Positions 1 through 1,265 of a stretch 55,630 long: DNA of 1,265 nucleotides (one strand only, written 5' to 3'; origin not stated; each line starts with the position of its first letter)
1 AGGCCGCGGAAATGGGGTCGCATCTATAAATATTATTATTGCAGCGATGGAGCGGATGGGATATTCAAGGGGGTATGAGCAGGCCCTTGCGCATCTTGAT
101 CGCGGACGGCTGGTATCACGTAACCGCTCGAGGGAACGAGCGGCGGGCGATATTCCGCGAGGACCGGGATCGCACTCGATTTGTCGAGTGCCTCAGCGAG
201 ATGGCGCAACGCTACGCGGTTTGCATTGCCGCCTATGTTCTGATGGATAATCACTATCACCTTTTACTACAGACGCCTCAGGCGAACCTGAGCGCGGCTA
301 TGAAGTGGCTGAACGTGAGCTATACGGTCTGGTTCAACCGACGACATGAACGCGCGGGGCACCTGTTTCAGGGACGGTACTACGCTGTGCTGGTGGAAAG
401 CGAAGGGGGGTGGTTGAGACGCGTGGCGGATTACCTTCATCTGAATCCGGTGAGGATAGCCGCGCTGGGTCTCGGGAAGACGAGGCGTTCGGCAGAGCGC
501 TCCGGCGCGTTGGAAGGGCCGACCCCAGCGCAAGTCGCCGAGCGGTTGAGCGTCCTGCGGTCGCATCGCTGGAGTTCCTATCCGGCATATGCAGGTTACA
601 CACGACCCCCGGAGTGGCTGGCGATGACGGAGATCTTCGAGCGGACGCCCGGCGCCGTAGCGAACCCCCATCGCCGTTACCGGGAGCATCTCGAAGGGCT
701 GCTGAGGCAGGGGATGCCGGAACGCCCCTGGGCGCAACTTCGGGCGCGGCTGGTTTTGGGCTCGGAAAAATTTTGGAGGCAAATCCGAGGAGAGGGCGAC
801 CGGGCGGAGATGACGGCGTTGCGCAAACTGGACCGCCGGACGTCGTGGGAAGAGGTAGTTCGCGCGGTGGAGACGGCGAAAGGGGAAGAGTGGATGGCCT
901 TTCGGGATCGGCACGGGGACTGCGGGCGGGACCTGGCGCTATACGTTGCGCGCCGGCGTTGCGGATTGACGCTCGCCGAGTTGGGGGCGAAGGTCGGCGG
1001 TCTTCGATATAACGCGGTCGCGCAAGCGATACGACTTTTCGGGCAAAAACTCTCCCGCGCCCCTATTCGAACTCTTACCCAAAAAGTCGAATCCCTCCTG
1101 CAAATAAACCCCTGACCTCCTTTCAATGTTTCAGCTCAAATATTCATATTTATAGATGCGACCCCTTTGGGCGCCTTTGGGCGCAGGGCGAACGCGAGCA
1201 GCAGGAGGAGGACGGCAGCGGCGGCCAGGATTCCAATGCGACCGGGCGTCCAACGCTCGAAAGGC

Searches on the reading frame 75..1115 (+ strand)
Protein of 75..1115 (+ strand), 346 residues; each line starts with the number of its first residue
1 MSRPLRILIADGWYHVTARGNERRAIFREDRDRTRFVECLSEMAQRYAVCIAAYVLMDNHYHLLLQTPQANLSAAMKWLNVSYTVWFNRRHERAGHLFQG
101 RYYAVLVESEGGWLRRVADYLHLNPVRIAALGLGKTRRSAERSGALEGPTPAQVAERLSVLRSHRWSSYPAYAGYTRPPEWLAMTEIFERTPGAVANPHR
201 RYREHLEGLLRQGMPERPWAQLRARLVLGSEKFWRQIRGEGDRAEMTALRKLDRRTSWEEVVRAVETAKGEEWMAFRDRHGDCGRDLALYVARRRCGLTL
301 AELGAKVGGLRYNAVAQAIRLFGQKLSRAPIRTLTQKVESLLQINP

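Call 10: search_protein_families(library=pfam, proteins=[window:75-1115:+], max_evalue=1)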
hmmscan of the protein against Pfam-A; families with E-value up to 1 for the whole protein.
window:75-1115:+ (346 aa): 2 families
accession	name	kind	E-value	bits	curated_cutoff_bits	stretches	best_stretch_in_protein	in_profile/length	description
PF01797.21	Y1_Tnp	-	8.3e-16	58.7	23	1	13-110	6-109/121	Transposase IS200 like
PF13358.12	DDE_3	-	0.0047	17.2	28.6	1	16-83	44-111/146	DDE superfamily endonuclease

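Call 12: search_protein_families(library=ncbifam, proteins=[window:75-1115:+], max_evalue=1)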
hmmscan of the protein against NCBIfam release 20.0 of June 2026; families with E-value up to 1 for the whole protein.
window:75-1115:+ (346 aa): 2 families
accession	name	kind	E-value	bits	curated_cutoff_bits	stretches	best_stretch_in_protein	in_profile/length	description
NF047646.1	REP_Tyr_transpos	equivalog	4.8e-19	68.7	80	1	6-127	4-133/146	REP-associated tyrosine transposase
NF033573.1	transpos_IS200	equivalog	9.7e-05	22.6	55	1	14-92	13-91/126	IS200/IS605 family transposase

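Call 18: find_homologous_proteins(query=window:75-1112:+)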
Query window:75-1112:+ (346 aa): 5162 proteins with E <= 0.001 among 8000 candidates; the best 120 are listed.
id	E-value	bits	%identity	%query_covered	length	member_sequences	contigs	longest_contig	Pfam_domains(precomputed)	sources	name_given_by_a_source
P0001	4.8e-207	705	91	100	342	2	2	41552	PF01797.22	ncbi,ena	-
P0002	2.2e-166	571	74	100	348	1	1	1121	PF01797.22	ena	-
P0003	2.5e-159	548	73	97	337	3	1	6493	PF01797.22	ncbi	-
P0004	2.1e-156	539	71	96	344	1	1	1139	PF01797.22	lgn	-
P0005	1.8e-139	483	64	95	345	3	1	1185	PF01797.22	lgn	-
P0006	2.3e-138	479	64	98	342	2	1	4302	PF01797.22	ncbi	-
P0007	2.1e-135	470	60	99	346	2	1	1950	PF01797.22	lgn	-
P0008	2.5e-135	469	63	95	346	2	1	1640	PF01797.22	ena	-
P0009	2.8e-133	463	69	88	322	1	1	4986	PF01797.22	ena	-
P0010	1.6e-127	444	61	92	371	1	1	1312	PF01797.22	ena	-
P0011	6.8e-124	432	55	94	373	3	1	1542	PF01797.22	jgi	jgi:putative transposase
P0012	1.6e-123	431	60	93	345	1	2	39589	PF01797.22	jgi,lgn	jgi:putative transposase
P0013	3.9e-120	419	59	94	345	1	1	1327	PF01797.22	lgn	-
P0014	2.0e-112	394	56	92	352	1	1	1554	PF01797.22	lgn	-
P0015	3.1e-111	390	56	92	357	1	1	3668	PF01797.22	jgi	jgi:REP element-mobilizing transposase RayT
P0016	9.3e-111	389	62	78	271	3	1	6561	PF01797.22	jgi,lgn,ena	-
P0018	3.6e-109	383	59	90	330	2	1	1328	PF01797.22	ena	-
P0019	5.6e-109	383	54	99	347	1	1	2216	PF01797.22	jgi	jgi:putative transposase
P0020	1.9e-108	381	52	100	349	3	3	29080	PF08299.18,PF01797.22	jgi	jgi:REP element-mobilizing transposase RayT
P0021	2.6e-108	381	56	99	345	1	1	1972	PF01797.22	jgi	jgi:putative transposase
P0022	6.2e-108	379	58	85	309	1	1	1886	PF01797.22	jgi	jgi:REP element-mobilizing transposase RayT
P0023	7.5e-106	372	55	95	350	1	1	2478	PF01797.22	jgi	-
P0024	1.0e-105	372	49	99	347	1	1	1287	PF01797.22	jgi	jgi:putative transposase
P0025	1.0e-105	372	52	98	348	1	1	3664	PF01797.22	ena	-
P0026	1.1e-105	372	52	98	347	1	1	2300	PF01797.22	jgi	-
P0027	1.5e-105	371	52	94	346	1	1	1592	PF01797.22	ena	-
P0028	1.8e-105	371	51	97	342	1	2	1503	PF01797.22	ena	-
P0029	2.1e-105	371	53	99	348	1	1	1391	PF01797.22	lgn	-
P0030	2.6e-105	371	55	97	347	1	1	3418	PF01797.22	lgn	-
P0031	2.8e-105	371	53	99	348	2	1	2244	PF01797.22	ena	-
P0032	3.1e-105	370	54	99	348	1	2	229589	PF01797.22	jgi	jgi:REP element-mobilizing transposase RayT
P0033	3.5e-105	370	56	95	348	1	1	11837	PF01797.22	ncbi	-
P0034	3.5e-105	370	55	92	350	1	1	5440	PF08299.18,PF01797.22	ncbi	-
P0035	4.8e-105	370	55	95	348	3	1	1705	PF01797.22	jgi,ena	-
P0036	1.1e-104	369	55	99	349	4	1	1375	PF01797.22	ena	-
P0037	1.6e-104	368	53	99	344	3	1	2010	PF01797.22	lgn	-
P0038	3.1e-104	367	53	98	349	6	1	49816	PF01797.22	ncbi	-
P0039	3.3e-104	367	53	97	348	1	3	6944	PF01797.22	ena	-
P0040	4.3e-104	367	52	100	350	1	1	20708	PF01797.22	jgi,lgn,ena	-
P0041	6.9e-104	366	53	97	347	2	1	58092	PF01797.22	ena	-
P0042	8.2e-104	366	53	95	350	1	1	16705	PF01797.22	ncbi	-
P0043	9.1e-104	366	53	100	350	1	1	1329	PF01797.22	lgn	-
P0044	1.1e-103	365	52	95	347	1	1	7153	PF01797.22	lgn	-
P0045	2.7e-103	364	53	99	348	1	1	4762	PF01797.22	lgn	-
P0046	3.1e-103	364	51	95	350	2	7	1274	PF01797.22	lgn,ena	-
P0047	5.2e-103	363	54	94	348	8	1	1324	PF01797.22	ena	-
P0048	8.4e-103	362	53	95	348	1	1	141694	PF01797.22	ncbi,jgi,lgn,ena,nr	ncbi:MAG TPA: transposase [Verrucomicrobiae bacterium]|nr:transposase [Verrucomicrobiae bacterium]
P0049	1.0e-102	362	54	99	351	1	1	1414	PF01797.22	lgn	-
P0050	1.4e-102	362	50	99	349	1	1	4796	PF01797.22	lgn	-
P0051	1.5e-102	362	50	100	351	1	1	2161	PF01797.22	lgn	-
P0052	1.5e-102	362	52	99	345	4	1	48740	PF01797.22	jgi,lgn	-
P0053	1.5e-102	362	52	99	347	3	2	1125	PF01797.22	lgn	-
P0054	2.0e-102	361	52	98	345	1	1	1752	PF01797.22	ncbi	-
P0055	2.4e-102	361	54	98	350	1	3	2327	PF01797.22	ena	-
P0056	2.6e-102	361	52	99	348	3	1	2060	PF01797.22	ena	-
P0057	2.7e-102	361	53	93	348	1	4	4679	PF01797.22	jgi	-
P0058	2.8e-102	361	52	95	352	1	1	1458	PF01797.22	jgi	jgi:REP element-mobilizing transposase RayT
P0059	3.0e-102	361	51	98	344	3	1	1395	PF01797.22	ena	-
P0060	3.0e-102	361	55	95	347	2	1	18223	PF01797.22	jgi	jgi:putative transposase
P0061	4.5e-102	360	51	97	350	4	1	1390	PF01797.22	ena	-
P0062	4.5e-102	360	51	99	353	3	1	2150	PF01797.22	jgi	jgi:REP element-mobilizing transposase RayT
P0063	4.6e-102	360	51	98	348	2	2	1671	PF01797.22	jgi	jgi:putative transposase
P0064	4.8e-102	360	51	95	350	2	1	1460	PF01797.22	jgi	jgi:REP element-mobilizing transposase RayT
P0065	5.4e-102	360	52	99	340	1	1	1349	PF01797.22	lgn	-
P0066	5.7e-102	360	52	98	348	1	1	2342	PF01797.22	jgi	jgi:REP element-mobilizing transposase RayT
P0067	6.0e-102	360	52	99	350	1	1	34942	PF01797.22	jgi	jgi:REP-associated tyrosine transposase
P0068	6.1e-102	360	52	94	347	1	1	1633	PF01797.22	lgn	-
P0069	7.0e-102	359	52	98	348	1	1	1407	PF01797.22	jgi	jgi:putative transposase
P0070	1.0e-101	359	52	98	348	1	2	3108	PF01797.22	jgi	jgi:putative transposase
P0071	1.2e-101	359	52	92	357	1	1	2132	PF01797.22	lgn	-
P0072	1.3e-101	358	51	99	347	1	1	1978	PF01797.22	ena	-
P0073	1.4e-101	358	53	95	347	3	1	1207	PF01797.22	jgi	jgi:REP element-mobilizing transposase RayT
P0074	1.5e-101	358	52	100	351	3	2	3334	PF01797.22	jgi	jgi:REP element-mobilizing transposase RayT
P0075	1.6e-101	358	50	100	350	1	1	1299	PF01797.22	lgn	-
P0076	1.7e-101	358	48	100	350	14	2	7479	PF01797.22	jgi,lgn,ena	-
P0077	1.9e-101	358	51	99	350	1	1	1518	PF01797.22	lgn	-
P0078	2.4e-101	358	51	95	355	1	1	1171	PF01797.22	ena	-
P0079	2.5e-101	358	52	95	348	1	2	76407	PF01797.22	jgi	jgi:putative transposase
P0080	2.5e-101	358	52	96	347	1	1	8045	PF01797.22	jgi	jgi:REP element-mobilizing transposase RayT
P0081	2.5e-101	358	52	98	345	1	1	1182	PF01797.22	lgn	-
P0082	2.6e-101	357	53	98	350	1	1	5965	PF01797.22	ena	-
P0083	2.6e-101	357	52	94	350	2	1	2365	PF01797.22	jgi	-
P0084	3.5e-101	357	50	99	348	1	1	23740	PF01797.22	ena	-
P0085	4.0e-101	357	52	95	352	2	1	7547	PF08299.18,PF01797.22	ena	-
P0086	5.4e-101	356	51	95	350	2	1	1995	PF01797.22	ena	-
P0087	5.4e-101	356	51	99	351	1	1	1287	PF01797.22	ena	-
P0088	7.4e-101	356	51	99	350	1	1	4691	PF01797.22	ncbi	-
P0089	8.2e-101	356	52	99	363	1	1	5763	PF01797.22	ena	-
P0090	1.0e-100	356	50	98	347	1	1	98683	PF01797.22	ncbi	-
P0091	1.1e-100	355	50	98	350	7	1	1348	PF01797.22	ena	-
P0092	1.1e-100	355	52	95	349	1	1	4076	PF08299.18,PF01797.22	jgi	jgi:REP-associated tyrosine transposase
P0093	1.4e-100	355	52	91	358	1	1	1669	PF01797.22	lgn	-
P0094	1.6e-100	355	51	95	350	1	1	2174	PF01797.22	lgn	-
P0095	2.3e-100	354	52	99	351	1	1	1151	PF01797.22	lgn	-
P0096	2.5e-100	354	50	95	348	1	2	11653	PF01797.22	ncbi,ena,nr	ncbi:MAG TPA: transposase [Verrucomicrobiae bacterium]|nr:transposase [Verrucomicrobiae bacterium]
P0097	2.6e-100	354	50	99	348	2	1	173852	PF01797.22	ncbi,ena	-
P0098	3.2e-100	354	53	95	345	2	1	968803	PF01797.22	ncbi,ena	-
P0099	3.2e-100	354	53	98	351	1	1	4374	PF01797.22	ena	-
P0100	3.6e-100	354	50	99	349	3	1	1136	PF01797.22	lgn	-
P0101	3.8e-100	354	50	99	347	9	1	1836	PF01797.22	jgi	-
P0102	3.9e-100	354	51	95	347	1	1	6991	PF01797.22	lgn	-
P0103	4.0e-100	354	53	93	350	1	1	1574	PF01797.22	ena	-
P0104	4.2e-100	354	52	99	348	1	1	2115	PF01797.22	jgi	-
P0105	4.8e-100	353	51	95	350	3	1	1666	PF01797.22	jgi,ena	-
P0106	5.3e-100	353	49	95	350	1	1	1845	PF01797.22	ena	-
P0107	5.9e-100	353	50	100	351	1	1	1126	PF01797.22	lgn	-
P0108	6.1e-100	353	50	99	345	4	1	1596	PF01797.22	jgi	-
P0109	6.3e-100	353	51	99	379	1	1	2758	PF01797.22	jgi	jgi:putative transposase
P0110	6.4e-100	353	49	99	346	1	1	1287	PF01797.22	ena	-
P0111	6.6e-100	353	52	99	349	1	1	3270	PF01797.22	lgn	-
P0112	6.7e-100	353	51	95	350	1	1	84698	PF01797.22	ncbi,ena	-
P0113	8.7e-100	352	51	95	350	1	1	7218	PF01797.22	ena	-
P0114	9.8e-100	352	52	95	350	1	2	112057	PF01797.22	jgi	jgi:REP element-mobilizing transposase RayT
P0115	1.0e-99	352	52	99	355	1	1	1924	PF01797.22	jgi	jgi:REP element-mobilizing transposase RayT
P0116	1.1e-99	352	50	99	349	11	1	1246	PF01797.22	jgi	jgi:REP element-mobilizing transposase RayT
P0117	1.3e-99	352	54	95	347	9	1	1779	PF01797.22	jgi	-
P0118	1.4e-99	352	51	98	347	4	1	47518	PF01797.22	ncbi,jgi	ncbi:MAG: transposase [Verrucomicrobiia bacterium]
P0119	1.5e-99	352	49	99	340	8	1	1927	PF01797.22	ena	-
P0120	1.8e-99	351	51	99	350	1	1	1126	PF01797.22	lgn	-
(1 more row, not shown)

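Call 40: find_encoding_contigs(protein=P0001, flank=3000, max_places=6)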
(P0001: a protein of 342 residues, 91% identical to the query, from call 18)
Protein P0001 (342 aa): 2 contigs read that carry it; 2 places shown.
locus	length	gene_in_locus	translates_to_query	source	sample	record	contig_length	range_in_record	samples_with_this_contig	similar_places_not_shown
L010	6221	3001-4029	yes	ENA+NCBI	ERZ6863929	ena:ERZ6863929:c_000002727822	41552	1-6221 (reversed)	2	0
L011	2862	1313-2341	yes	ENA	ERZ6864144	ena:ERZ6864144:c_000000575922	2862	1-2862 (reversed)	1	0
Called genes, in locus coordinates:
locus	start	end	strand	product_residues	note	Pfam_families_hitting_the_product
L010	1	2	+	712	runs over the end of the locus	PF02901:PFL-like, PF01228:Gly_radical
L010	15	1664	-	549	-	PF21926:FeeM (faint), PF00266:Aminotran_5 (weak)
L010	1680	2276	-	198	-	PF02660:G3P_acyltransf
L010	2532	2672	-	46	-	-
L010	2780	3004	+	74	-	-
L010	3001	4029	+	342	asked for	PF01797:Y1_Tnp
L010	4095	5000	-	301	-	PF14338:Mrr_N, PF04471:Mrr_cat, PF22722:NA-iREase1, PF13156:Mrr_cat_2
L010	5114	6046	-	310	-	PF03537:Glyco_hydro_114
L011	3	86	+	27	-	?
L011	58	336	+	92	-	-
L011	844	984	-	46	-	-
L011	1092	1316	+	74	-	-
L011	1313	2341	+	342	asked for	PF01797:Y1_Tnp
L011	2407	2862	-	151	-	?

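Call 43: find_encoding_contigs(protein=P0003, flank=1500, max_places=3)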
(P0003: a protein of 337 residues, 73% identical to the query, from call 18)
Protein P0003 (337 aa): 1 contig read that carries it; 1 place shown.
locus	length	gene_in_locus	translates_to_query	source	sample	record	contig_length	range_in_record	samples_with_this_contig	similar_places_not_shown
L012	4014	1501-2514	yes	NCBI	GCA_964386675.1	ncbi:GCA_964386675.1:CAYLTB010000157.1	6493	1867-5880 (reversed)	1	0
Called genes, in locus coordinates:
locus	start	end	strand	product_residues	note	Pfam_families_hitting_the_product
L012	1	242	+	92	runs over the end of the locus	-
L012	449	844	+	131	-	-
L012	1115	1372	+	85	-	-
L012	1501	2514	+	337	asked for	PF01797:Y1_Tnp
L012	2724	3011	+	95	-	PF01609:DDE_Tnp_1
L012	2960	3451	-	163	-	-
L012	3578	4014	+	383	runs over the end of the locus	PF01408:GFO_IDH_MocA, PF22725:GFO_IDH_MocA_C3, PF02894:GFO_IDH_MocA_C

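Call 44: find_encoding_contigs(protein=P0006, flank=1500, max_places=3)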
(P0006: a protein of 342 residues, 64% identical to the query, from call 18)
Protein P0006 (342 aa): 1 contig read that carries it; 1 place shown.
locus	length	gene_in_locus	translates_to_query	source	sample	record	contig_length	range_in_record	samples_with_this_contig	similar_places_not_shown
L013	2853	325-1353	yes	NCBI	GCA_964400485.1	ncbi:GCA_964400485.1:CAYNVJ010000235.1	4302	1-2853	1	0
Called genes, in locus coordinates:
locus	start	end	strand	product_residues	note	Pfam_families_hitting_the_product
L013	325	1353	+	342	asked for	PF01797:Y1_Tnp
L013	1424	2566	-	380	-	-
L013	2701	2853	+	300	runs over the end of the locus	PF21294:Polysacc_lyase_14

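Call 45: find_encoding_contigs(protein=P0012, flank=1500, max_places=3)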
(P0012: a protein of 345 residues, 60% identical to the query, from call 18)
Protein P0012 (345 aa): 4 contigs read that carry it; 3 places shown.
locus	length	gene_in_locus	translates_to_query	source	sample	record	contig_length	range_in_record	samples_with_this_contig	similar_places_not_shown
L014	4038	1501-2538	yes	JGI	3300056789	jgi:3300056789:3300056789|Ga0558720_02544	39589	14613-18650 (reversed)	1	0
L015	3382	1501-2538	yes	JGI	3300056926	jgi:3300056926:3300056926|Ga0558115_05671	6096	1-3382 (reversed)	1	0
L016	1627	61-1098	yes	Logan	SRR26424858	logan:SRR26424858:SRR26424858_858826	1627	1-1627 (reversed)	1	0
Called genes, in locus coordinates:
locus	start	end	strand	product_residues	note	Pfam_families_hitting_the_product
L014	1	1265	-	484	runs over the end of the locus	PF01171:ATP_bind_3, PF09179:TilS, PF11734:TilS_C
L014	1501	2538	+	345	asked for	PF01797:Y1_Tnp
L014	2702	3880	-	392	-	PF00438:S-AdoMet_synt_N, PF02772:S-AdoMet_synt_M, PF02773:S-AdoMet_synt_C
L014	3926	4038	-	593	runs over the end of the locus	PF05524:PEP-utilisers_N, PF00391:PEP-utilizers, PF02896:PEP-utilizers_C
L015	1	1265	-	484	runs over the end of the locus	PF01171:ATP_bind_3, PF09179:TilS, PF11734:TilS_C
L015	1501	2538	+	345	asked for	PF01797:Y1_Tnp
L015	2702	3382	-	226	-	?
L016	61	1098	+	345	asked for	PF01797:Y1_Tnp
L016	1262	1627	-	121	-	?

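Call 49: search_solved_structures(query=A2, max_evalue=1)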
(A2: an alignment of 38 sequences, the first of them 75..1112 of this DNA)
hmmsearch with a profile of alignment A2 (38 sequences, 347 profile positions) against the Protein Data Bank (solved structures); distinct sequences matched with E-value up to 1: 5.
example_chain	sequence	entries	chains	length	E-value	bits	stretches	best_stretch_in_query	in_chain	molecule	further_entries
8btg_A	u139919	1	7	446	1.5e-05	27.5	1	260-345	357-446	Chromosomal replication initiator protein DnaA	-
2hcb_A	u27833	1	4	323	3.2e-05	26.4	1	249-341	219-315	Chromosomal replication initiator protein dnaA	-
1l8q_A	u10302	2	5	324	3.2e-05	26.4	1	249-341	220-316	Chromosomal replication initiator protein dnaA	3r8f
1j1v_A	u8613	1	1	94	0.00041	22.8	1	278-345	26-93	Chromosomal replication initiator protein dnaA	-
3pvp_A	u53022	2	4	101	0.014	17.7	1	284-345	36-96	Chromosomal replication initiator protein dnaA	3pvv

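Call 50: search_protein_families(library=pfam, alignment_id=A2, max_evalue=0.01)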
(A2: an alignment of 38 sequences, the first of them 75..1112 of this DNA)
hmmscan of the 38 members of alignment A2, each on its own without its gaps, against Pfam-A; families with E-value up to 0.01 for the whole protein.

A. member 1, window:75-1112:+ (346 aa): 2 families
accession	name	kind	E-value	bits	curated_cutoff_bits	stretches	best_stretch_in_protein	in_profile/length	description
PF01797.21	Y1_Tnp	-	8.3e-16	58.7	23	1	13-110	6-109/121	Transposase IS200 like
PF13358.12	DDE_3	-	0.0047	17.2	28.6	1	16-83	44-111/146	DDE superfamily endonuclease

B. families by the number of members that match (of 38 scanned): 3 families
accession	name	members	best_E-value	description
PF01797.21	Y1_Tnp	38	1.9e-16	Transposase IS200 like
PF08299.17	Bac_DnaA_C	9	9.3e-07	Bacterial dnaA protein helix-turn-helix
PF13358.12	DDE_3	2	0.0047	DDE superfamily endonuclease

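Call 62: search_solved_structures(query=A2, max_evalue=0.001, show_alignments=4)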
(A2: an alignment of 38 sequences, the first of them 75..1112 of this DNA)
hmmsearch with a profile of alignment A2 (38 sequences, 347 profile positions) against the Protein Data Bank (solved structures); distinct sequences matched with E-value up to 0.001: 4.
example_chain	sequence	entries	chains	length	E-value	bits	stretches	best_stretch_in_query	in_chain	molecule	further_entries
8btg_A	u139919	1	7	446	1.5e-05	27.5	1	260-345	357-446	Chromosomal replication initiator protein DnaA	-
2hcb_A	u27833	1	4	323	3.2e-05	26.4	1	249-341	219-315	Chromosomal replication initiator protein dnaA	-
1l8q_A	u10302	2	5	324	3.2e-05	26.4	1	249-341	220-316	Chromosomal replication initiator protein dnaA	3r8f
1j1v_A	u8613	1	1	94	0.00041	22.8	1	278-345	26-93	Chromosomal replication initiator protein dnaA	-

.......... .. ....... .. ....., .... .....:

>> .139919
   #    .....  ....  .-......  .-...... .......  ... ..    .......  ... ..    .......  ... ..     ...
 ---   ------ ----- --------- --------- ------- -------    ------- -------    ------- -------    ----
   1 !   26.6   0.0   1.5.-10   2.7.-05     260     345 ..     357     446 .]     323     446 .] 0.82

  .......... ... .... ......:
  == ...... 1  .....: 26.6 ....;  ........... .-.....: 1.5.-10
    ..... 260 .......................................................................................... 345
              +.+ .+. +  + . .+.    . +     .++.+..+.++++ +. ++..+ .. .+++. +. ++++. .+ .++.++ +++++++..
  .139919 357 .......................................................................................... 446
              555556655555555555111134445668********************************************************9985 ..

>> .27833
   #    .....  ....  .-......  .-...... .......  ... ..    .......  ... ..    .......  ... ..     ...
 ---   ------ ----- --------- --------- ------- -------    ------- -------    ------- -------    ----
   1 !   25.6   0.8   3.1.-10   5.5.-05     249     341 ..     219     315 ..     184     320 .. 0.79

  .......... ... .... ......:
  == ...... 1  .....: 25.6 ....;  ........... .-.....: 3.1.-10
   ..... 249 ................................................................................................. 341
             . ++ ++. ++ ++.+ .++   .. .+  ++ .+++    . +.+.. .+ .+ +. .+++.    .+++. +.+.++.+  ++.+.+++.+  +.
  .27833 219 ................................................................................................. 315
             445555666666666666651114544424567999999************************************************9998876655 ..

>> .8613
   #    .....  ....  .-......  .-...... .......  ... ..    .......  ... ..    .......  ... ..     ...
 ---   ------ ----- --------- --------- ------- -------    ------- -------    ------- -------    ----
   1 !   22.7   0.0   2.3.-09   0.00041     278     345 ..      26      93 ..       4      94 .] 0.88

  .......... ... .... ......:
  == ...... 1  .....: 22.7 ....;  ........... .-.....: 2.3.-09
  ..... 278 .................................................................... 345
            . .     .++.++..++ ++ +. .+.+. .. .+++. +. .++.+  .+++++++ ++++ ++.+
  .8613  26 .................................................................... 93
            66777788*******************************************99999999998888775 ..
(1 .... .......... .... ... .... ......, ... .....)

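Call 63: search_dna_similar(query=window:75-1112:+, collection=plasmids, mode=protein, max_rows=12)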
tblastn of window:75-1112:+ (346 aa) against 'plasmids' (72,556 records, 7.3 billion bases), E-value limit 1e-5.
Records with a match: 17; places in all: 21; records where one place covers at least 80% of the query: 1.
Best place of each record, by identity: <60% 17.
By first word of the organism name: Skermanella 3; Rhodospirillum 2; Nostoc 2; Legionella 1; Pseudoalteromonas 1; Pseudomonas 1; Acetoanaerobium 1; Iodobacter 1; Sporomusa 1; Collinsella 1; and 3 more.
By predicted mobility (MOB-suite, as given by PLSDB): non-mobilizable 11; mobilizable 3; conjugative 3.
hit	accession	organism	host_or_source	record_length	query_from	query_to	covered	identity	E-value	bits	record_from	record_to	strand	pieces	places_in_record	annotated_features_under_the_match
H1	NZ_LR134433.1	Legionella adelaidensis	environmental,Cooling tower water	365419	1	329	95%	28.9%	2e-34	140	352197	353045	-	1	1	transposase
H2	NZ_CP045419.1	Pseudoalteromonas sp. THAF3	pure culture,Surface of a polyethylene ...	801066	15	240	65%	27.3%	4e-13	78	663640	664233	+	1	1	none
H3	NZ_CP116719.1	Pseudomonas aeruginosa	Homo sapiens,urine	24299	1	202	58%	28.4%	8e-15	83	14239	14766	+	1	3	transposase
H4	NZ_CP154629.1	Acetoanaerobium noterae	cell culture,Sludge of a digestion ...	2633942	1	207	60%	27.3%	1e-21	103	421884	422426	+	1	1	none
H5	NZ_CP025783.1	Iodobacter fluviatilis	whole organism,Glacial lake sediment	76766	1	127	37%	37.5%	8e-14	80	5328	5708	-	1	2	transposase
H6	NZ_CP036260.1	Sporomusa termitida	whole organism,intestinal contents of ...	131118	1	127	37%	37.0%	2e-20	100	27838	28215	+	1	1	transposase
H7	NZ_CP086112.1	Skermanella rosea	single cell,hydrocarbon-contaminated ...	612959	1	127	37%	34.4%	2e-14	82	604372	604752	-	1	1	transposase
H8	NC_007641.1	Rhodospirillum rubrum ATCC 11170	-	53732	15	127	33%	38.6%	2e-12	76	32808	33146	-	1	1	transposase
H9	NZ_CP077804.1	Rhodospirillum rubrum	cell culture,culture collection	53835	15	127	33%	38.6%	2e-12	76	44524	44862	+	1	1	transposase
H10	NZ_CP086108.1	Skermanella mucosa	single cell,crude oil contaminated ...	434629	1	131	38%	31.8%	1e-12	77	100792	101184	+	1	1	transposase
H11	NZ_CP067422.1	Skermanella sp. TT6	Homo sapiens,single cell,skin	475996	1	131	38%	31.8%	5e-12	75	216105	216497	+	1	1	transposase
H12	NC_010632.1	Nostoc punctiforme PCC 73102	-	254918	1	125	36%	32.6%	5e-8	62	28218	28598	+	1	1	none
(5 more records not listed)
